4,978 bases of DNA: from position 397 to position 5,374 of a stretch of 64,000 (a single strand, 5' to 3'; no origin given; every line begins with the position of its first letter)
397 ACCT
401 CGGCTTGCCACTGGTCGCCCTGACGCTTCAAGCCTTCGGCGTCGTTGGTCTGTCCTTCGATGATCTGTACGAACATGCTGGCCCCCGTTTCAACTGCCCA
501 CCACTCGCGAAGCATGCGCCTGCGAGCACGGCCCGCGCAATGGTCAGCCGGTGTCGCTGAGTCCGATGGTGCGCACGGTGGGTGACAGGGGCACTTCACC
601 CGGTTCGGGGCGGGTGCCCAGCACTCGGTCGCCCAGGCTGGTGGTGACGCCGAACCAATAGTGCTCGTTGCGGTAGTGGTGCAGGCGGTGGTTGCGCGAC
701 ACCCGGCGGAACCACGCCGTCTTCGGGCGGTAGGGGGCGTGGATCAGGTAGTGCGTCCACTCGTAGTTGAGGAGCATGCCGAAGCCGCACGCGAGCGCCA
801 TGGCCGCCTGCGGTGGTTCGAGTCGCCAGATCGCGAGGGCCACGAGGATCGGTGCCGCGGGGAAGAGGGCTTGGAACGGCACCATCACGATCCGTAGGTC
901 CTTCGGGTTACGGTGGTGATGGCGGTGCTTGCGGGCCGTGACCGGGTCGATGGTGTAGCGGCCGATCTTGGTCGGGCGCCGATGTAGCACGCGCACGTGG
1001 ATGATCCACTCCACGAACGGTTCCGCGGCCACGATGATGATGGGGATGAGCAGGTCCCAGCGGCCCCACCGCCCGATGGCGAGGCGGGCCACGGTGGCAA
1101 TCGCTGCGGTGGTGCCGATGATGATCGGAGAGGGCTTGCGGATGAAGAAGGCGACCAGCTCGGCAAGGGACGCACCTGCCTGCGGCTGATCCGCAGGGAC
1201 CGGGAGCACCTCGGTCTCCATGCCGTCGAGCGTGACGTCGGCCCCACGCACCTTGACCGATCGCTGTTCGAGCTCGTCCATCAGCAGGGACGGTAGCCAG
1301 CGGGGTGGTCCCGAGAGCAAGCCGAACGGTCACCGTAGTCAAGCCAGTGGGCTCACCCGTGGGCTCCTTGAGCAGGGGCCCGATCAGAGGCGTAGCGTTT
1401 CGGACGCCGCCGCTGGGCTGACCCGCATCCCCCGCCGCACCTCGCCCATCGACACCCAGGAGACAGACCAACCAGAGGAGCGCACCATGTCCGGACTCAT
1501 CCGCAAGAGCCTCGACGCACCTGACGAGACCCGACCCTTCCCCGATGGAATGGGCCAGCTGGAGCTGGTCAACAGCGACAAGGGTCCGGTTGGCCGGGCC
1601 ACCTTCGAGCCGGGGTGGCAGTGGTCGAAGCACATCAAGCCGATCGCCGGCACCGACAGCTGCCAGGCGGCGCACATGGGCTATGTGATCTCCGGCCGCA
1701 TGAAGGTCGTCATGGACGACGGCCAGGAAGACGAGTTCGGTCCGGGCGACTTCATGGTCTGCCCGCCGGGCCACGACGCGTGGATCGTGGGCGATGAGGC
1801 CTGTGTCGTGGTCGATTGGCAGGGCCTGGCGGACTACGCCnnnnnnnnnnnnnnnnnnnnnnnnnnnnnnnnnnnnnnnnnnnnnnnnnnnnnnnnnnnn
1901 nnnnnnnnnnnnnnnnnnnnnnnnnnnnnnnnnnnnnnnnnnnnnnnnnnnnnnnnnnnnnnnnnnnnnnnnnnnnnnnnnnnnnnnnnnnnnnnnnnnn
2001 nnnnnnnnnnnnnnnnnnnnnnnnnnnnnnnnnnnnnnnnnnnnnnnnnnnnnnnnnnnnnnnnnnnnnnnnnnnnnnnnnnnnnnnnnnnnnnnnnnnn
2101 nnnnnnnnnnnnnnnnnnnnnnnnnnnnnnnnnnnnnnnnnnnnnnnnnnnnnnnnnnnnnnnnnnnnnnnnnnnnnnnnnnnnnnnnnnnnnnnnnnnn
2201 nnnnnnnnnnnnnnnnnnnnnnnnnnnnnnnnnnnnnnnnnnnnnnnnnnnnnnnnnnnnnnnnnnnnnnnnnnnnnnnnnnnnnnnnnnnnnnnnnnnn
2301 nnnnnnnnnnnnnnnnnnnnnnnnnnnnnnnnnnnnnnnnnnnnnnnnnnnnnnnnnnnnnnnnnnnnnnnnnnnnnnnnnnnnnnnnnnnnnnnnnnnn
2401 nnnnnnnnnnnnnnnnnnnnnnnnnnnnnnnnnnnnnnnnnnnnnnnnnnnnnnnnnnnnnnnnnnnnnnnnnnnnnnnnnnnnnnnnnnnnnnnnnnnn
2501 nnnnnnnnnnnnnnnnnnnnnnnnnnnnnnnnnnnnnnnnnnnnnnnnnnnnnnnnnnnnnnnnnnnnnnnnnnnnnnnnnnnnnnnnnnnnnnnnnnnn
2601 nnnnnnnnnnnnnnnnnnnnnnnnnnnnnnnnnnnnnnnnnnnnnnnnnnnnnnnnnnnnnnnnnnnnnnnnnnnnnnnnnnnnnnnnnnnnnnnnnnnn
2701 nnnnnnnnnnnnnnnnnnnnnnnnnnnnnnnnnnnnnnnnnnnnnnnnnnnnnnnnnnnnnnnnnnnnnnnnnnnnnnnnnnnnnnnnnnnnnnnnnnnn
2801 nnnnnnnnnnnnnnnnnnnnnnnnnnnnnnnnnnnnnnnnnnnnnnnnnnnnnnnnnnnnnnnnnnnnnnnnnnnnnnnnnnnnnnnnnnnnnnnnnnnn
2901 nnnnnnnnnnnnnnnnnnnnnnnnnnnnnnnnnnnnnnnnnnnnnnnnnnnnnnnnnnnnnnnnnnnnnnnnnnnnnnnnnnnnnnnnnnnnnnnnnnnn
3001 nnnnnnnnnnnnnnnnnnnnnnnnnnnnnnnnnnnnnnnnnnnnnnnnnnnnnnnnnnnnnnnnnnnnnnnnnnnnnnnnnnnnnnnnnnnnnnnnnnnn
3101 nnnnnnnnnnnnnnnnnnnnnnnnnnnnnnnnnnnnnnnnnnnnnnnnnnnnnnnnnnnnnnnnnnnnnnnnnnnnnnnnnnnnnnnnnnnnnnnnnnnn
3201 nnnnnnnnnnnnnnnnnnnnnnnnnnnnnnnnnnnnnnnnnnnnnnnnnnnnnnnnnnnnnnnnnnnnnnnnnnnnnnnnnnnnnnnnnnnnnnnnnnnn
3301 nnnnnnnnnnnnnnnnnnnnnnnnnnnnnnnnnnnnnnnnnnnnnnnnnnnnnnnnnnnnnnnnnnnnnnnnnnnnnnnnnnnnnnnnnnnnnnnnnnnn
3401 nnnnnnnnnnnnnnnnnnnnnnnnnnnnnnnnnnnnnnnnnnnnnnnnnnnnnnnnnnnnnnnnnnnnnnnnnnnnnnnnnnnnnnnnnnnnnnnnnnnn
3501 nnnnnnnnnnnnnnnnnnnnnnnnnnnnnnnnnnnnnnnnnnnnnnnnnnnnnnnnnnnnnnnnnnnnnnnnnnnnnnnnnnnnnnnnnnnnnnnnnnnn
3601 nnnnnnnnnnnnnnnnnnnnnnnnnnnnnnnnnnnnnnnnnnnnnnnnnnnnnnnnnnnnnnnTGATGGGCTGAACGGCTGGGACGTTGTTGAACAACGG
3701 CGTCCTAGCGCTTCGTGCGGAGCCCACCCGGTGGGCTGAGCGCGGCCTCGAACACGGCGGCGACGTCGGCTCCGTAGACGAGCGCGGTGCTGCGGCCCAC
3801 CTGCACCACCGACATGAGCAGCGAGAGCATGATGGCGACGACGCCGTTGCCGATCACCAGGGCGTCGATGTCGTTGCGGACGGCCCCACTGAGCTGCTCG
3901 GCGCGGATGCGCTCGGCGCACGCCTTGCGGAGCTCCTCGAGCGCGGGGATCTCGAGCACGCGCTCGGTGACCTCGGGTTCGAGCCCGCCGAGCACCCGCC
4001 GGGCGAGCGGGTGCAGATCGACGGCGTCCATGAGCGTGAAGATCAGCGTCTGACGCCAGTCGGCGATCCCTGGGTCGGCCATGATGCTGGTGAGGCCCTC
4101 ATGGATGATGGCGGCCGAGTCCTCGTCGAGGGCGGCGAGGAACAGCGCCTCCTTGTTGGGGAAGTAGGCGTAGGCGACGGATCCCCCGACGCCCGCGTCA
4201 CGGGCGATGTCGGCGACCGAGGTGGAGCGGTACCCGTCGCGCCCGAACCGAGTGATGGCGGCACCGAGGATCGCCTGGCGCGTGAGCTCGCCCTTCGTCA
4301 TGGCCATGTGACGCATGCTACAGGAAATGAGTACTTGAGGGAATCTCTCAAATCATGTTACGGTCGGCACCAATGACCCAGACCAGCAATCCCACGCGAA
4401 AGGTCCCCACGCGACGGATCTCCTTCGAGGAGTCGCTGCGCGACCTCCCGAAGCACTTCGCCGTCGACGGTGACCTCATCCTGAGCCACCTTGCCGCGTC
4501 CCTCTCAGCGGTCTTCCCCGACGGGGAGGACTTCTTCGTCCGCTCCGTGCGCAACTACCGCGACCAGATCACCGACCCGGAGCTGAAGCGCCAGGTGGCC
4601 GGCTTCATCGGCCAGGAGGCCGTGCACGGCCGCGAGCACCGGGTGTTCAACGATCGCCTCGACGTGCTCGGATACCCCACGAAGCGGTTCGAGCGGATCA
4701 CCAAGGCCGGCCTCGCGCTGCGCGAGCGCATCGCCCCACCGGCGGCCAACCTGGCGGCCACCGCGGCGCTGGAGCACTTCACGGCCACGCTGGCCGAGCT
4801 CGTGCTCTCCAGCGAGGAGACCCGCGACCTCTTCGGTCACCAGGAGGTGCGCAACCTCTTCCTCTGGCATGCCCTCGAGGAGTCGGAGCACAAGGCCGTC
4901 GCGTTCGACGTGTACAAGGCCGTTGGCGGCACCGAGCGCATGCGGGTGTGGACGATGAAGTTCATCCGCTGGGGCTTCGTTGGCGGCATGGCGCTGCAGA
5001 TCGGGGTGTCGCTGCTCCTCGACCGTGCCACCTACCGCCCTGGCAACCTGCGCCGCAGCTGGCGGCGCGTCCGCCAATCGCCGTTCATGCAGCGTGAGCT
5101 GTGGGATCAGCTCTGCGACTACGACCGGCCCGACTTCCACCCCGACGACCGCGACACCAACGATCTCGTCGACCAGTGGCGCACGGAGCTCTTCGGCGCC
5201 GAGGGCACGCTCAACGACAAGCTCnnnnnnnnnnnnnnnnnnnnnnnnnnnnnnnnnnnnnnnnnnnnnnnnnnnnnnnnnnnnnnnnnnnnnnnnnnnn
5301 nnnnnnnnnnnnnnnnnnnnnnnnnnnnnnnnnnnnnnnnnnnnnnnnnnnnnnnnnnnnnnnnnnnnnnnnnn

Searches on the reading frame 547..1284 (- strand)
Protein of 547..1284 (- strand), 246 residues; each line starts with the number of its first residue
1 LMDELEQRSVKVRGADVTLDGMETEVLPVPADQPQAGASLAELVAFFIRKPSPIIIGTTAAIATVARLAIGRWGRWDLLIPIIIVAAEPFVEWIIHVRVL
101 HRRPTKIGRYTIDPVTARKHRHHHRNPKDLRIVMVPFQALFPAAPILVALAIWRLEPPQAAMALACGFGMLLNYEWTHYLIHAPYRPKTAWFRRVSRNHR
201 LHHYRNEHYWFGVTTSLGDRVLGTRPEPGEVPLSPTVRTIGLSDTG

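Call 51: search_protein_families(library=pfam, proteins=[window:547-1284:-], max_evalue=0.0001)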
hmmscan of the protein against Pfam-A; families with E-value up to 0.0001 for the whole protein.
window:547-1284:- (246 aa): 1 family
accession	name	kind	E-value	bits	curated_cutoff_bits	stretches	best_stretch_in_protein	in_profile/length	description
PF04116.19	FA_hydroxylase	-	3.3e-19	70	31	1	83-224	3-132/132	Fatty acid hydroxylase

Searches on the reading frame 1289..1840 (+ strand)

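Call 51: search_protein_families(library=pfam, proteins=[window:1289-1840:+], max_evalue=0.0001)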
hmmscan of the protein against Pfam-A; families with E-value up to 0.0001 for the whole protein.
window:1289-1840:+ (184 aa): 2 families
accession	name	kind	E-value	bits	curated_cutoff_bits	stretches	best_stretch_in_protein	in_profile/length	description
PF05899.18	Cupin_3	-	5.3e-07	29.7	23.5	1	130-162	28-60/74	EutQ-like cupin domain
PF07883.17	Cupin_2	-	9.9e-07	28.8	27.2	1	129-176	20-68/70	Cupin domain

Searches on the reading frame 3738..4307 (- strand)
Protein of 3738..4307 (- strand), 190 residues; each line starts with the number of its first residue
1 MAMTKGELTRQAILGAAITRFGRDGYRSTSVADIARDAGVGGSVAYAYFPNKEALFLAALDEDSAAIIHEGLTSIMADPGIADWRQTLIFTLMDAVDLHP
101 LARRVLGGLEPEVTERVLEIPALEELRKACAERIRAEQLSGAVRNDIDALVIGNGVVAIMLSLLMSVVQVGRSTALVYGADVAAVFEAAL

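Call 51: search_protein_families(library=pfam, proteins=[window:3738-4307:-], max_evalue=0.0001)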
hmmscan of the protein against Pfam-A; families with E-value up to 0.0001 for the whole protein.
window:3738-4307:- (190 aa): 1 family
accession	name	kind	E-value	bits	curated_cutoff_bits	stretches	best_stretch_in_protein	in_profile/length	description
PF00440.29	TetR_N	-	2e-13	50.3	24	1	13-59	1-47/47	Bacterial regulatory proteins, tetR family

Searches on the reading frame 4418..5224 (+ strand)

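Call 51: search_protein_families(library=pfam, proteins=[window:4418-5224:+], max_evalue=0.0001)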
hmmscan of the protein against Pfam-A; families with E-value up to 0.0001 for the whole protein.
window:4418-5224:+ (269 aa): 1 family
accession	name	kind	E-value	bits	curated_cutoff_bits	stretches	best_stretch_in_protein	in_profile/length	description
PF10118.14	Metal_hydrol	-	6.2e-72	242.7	33.2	1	9-246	12-247/247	Predicted metal-dependent hydrolase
